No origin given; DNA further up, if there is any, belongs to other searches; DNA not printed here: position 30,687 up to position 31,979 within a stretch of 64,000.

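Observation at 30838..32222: PfkB (adenosine-kinase-like) kinase and canonical SET-domain methyltransferase in an apparent two-gene operon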

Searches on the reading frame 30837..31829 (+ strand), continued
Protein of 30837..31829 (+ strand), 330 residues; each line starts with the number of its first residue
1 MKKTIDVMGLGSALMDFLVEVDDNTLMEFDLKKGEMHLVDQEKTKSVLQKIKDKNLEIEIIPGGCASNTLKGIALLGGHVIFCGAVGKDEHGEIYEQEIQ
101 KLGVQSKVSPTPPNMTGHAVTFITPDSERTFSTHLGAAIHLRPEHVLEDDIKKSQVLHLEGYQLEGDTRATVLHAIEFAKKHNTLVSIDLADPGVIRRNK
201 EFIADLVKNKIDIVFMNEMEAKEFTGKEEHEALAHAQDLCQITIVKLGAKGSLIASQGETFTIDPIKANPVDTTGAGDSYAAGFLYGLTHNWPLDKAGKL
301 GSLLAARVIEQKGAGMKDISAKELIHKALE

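Call 22: search_protein_families(library=pfam, proteins=[L015:6001-8286:+, L066:6001-8520:+, L010:6001-7815:+], max_evalue=0.001)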
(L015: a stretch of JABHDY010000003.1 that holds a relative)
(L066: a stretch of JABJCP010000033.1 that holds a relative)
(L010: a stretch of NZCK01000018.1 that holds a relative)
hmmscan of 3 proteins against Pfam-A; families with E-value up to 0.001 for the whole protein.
L015:6001-8286:+ (762 aa): 3 families
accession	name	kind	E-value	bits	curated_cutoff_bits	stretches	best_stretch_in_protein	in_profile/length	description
PF00294.29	PfkB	-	6.7e-48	164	25.8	1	50-313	25-297/302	pfkB family carbohydrate kinase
PF01048.26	PNP_UDP_1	-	9.3e-48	163.1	25.1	1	336-576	1-232/233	Phosphorylase superfamily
PF00156.33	Pribosyltran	-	6.1e-20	71.6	26.3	1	613-757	3-144/158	Phosphoribosyl transferase domain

L066:6001-8520:+ (840 aa): 7 families
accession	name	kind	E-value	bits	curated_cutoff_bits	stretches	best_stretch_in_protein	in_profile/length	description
PF05221.23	AdoHcyase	-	5.1e-151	502.4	25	1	376-839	1-299/299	S-adenosyl-L-homocysteine hydrolase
PF00670.27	AdoHcyase_NAD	-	5.7e-82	274.1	27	1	600-762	1-162/162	S-adenosyl-L-homocysteine hydrolase, NAD binding domain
PF00294.29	PfkB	-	1.5e-49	169.4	25.8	1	49-313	26-297/302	pfkB family carbohydrate kinase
PF02826.25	2-Hacid_dh_C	-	4.4e-10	39.7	25.1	1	619-709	33-127/178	D-isomer specific 2-hydroxyacid dehydrogenase, NAD binding domain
PF07991.19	KARI_N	-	7.7e-06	26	20.6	1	620-685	2-68/165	Acetohydroxy acid isomeroreductase, NADPH-binding domain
PF13241.12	NAD_binding_7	-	0.00033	21.6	22.1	0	620-708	5-91/104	Putative NAD(P)-binding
PF02254.24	TrkA_N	-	0.00084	20.1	23.8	0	625-668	1-44/116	TrkA-N domain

L010:6001-7815:+ (605 aa): 2 families
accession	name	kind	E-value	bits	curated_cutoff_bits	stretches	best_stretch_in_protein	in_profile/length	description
PF00294.29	PfkB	-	4.9e-50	171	25.8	1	54-315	27-297/302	pfkB family carbohydrate kinase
PF01048.26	PNP_UDP_1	-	5.4e-47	160.6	25.1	1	344-585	1-232/233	Phosphorylase superfamily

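Call 23: search_solved_structures(query=window:30837-31829:+, max_evalue=1e-18, show_alignments=4)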
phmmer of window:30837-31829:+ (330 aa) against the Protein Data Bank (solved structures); distinct sequences matched with E-value up to 1e-18: 7.
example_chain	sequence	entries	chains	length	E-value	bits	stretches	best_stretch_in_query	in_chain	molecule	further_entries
4e3a_A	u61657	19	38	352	1.4e-47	165.7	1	5-314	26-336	sugar kinase protein | Probable sugar kinase protein | sugar kinase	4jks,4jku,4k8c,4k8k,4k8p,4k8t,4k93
3ubo_A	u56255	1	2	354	1.7e-46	162.2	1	5-313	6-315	adenosine kinase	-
1v19_A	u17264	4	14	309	9.7e-21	77.6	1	56-313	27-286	2-KETO-3-DEOXYGLUCONATE KINASE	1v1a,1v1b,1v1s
1bx4_A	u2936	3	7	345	9.4e-19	71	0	7-314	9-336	PROTEIN (ADENOSINE KINASE) | Adenosine kinase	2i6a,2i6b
4o1l_A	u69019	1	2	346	9.4e-19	71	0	7-314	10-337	Adenosine kinase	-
5kb6_A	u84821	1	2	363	9.8e-19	71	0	7-314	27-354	Adenosine kinase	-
5kb5_A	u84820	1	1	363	9.9e-19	71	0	7-314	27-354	Adenosine kinase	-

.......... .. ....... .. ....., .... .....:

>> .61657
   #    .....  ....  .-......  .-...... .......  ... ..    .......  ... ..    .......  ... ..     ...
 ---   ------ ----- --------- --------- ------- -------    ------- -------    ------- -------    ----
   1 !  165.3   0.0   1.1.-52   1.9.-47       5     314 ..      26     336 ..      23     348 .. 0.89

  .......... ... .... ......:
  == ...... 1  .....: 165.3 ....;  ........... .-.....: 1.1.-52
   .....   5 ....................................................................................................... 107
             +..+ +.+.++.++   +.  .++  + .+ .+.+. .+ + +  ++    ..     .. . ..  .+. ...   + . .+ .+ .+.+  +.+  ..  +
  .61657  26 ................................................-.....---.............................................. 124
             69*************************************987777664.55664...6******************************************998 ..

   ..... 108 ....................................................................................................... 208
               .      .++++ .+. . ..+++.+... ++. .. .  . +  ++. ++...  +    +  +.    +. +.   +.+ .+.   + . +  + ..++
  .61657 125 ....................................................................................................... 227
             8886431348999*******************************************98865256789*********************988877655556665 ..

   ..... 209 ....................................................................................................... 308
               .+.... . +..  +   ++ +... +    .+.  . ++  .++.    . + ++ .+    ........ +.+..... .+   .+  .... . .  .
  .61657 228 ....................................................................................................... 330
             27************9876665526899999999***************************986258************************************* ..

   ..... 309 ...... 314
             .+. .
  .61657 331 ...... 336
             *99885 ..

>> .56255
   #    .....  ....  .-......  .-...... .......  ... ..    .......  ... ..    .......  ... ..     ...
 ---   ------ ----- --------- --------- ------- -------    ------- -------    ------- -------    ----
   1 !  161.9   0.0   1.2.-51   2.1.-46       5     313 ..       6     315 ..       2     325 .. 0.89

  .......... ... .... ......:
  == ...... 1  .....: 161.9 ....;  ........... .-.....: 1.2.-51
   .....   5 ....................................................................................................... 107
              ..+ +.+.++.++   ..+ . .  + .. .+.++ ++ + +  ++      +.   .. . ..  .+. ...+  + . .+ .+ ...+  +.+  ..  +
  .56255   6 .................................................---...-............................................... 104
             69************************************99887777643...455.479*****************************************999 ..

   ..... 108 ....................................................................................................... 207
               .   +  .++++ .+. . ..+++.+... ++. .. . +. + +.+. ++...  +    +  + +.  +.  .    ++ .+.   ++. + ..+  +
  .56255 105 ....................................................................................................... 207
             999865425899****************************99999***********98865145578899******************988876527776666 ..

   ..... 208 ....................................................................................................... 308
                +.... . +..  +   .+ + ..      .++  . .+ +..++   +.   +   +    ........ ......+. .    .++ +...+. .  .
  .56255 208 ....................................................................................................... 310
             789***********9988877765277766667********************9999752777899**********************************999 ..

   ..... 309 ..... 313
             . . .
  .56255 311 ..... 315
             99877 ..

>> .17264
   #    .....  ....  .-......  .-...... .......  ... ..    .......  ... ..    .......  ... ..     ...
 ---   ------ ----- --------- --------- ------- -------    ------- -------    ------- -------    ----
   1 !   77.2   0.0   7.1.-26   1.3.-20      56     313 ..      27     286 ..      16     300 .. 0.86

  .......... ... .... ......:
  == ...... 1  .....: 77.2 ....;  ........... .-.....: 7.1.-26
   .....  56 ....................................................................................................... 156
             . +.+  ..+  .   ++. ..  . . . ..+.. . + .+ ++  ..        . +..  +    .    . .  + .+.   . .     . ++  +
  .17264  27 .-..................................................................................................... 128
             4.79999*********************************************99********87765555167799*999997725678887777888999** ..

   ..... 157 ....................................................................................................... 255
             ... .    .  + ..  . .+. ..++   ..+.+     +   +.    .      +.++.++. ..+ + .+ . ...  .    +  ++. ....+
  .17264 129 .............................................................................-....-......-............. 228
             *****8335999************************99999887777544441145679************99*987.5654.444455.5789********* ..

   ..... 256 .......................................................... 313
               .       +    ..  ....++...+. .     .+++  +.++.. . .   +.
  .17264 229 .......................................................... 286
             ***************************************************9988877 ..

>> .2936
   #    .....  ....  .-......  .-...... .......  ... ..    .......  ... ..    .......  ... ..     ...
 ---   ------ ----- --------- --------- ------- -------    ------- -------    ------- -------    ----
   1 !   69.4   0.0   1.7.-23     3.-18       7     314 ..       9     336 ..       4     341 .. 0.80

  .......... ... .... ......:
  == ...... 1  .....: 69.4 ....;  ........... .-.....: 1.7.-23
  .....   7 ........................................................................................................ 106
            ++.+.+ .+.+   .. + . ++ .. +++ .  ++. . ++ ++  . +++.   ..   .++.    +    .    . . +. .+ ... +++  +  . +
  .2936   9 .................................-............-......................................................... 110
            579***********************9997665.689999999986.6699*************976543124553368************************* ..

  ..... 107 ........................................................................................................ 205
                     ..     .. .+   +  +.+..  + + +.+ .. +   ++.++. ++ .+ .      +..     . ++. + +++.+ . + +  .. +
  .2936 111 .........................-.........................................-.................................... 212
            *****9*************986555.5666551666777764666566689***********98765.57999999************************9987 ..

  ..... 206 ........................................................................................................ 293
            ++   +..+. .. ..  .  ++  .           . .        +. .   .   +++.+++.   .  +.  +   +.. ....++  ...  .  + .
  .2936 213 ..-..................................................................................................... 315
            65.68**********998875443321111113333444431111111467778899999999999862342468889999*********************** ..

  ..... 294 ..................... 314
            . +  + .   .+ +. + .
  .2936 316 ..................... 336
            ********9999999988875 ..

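Call 51: find_encoding_contigs(protein=P0036, flank=5000, max_places=4)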
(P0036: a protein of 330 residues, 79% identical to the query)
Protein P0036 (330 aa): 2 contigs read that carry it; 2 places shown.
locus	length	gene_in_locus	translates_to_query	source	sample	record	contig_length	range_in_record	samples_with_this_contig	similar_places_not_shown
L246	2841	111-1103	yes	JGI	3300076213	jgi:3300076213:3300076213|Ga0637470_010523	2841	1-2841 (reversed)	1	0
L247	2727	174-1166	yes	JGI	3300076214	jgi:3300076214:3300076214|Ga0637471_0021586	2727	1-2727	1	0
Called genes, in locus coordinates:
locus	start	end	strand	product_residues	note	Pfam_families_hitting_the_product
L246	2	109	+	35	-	?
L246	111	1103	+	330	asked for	PF00294:PfkB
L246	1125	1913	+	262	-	PF01048:PNP_UDP_1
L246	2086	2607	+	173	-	PF00156:Pribosyltran, PF14681:UPRTase (weak)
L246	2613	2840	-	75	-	?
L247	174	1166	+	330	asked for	PF00294:PfkB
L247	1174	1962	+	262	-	PF01048:PNP_UDP_1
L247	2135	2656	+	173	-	PF00156:Pribosyltran, PF14681:UPRTase (weak)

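Call 52: find_encoding_contigs(protein=P0037, flank=6000, max_places=3)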
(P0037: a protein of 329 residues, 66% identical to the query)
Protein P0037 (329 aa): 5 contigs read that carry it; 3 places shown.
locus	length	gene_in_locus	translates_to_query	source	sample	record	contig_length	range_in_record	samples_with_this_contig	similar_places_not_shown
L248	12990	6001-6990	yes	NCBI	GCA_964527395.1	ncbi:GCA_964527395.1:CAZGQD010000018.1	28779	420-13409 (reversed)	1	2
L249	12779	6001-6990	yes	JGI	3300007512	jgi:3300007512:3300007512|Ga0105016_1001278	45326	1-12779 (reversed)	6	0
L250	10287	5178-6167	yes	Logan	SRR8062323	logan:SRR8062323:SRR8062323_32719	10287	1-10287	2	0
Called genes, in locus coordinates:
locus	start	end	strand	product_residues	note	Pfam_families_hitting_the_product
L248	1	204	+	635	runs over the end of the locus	PF05221:AdoHcyase, PF00670:AdoHcyase_NAD, PF02826:2-Hacid_dh_C (weak)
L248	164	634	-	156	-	-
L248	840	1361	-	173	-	-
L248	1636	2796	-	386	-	PF00437:T2SSE (weak)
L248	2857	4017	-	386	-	PF00535:Glycos_transf_2, PF13641:Glyco_tranf_2_3, PF00535:Glycos_transf_2, PF13506:Glyco_transf_21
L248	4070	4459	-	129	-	PF00072:Response_reg (weak)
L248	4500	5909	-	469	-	PF00535:Glycos_transf_2, PF13641:Glyco_tranf_2_3 (weak)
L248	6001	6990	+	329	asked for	PF00294:PfkB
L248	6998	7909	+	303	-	PF01048:PNP_UDP_1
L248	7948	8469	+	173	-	PF00156:Pribosyltran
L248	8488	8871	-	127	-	-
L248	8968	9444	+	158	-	PF13302:Acetyltransf_3 (weak), PF00583:Acetyltransf_1, PF13673:Acetyltransf_10, PF13508:Acetyltransf_7, PF08445:FR47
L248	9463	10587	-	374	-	PF11969:DcpS_C (faint), PF01230:HIT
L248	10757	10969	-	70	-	-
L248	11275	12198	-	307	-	PF08271:Zn_Ribbon_TF, PF00382:TFIIB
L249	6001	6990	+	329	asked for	PF00294:PfkB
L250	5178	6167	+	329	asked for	PF00294:PfkB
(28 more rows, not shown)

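Call 61: find_encoding_contigs(protein=P0035, flank=3000, max_places=3)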
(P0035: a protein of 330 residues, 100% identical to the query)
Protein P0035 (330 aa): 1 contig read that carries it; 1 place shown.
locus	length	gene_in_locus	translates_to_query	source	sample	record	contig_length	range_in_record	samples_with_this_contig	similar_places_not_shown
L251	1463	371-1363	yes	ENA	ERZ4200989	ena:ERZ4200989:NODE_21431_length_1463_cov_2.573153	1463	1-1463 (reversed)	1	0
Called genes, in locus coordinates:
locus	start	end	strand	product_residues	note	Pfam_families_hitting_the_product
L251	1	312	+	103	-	?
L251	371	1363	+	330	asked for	PF00294:PfkB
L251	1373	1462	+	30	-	?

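Call 66: search_protein_families(library=pfam, proteins=[L014:8320-9357:-, L017:4135-4881:-, L017:4871-5626:-, L025:6999-7526:+, L026:7744-8694:-, L028:7018-7548:+, L028:8084-8998:-, L029:6987-7718:-, L042:7139-8458:-, L085:963-2174:+], max_evalue=0.001)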
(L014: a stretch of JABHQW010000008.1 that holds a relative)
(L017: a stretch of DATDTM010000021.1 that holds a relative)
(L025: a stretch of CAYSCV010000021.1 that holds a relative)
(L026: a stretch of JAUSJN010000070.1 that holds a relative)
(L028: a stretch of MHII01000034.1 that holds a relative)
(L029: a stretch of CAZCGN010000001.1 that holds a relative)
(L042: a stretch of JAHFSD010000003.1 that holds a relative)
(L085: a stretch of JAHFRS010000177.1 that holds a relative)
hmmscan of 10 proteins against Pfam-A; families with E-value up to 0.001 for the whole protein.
L014:8320-9357:- (345 aa): 0 families

L017:4135-4881:- (248 aa): 1 family
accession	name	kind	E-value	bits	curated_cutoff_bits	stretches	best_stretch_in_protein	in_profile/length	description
PF08843.17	AbiEii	-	1.7e-32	113.7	22.5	1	39-225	12-218/238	Nucleotidyl transferase AbiEii toxin, Type IV TA system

L017:4871-5626:- (251 aa): 1 family
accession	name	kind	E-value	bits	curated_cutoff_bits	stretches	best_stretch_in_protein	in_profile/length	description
PF13338.12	AbiEi_4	-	0.00039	20.9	25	1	18-69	3-49/49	Transcriptional regulator, AbiEi antitoxin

L025:6999-7526:+ (175 aa): 1 family
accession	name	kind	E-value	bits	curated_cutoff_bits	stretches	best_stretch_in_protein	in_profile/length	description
PF04307.19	YdjM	-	5.1e-08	33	29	1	1-166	1-146/176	YdjM inner membrane protein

L026:7744-8694:- (316 aa): 0 families

L028:7018-7548:+ (176 aa): 1 family
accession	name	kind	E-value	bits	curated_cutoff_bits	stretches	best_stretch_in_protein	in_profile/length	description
PF04307.19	YdjM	-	3.7e-07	30.3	29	1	1-160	1-145/176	YdjM inner membrane protein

L028:8084-8998:- (304 aa): 1 family
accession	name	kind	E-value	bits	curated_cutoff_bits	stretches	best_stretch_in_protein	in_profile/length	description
PF10543.14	ORF6N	-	4.6e-35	120.2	27.8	1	13-110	2-85/86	ORF6N domain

L029:6987-7718:- (243 aa): 3 families
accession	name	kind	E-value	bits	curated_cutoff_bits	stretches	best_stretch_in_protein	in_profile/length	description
PF08241.18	Methyltransf_11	-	8.7e-06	26.7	21.2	1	46-155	1-95/95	Methyltransferase domain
PF13489.12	Methyltransf_23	-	0.00019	21.7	27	1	39-185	20-143/164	Methyltransferase domain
PF13649.12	Methyltransf_25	-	0.00035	21.6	27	1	46-144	2-93/97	Methyltransferase domain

L042:7139-8458:- (439 aa): 4 families
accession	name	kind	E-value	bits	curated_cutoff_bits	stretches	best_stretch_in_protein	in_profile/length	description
PF13749.12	HATPase_c_4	-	6.8e-19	68.1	26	1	279-362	5-89/89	Putative ATP-dependent DNA helicase recG C-terminal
PF04326.19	SLFN_AlbA_2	-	1.6e-14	54.8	25.3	1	4-114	1-117/118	Schlafen, AlbA_2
PF08279.18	HTH_11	-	3.3e-05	24.1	25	1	383-427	3-49/55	HTH domain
PF02082.26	Rrf2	-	0.00078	20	30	1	389-434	15-63/132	Iron-dependent Transcriptional regulator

L085:963-2174:+ (403 aa): 0 families
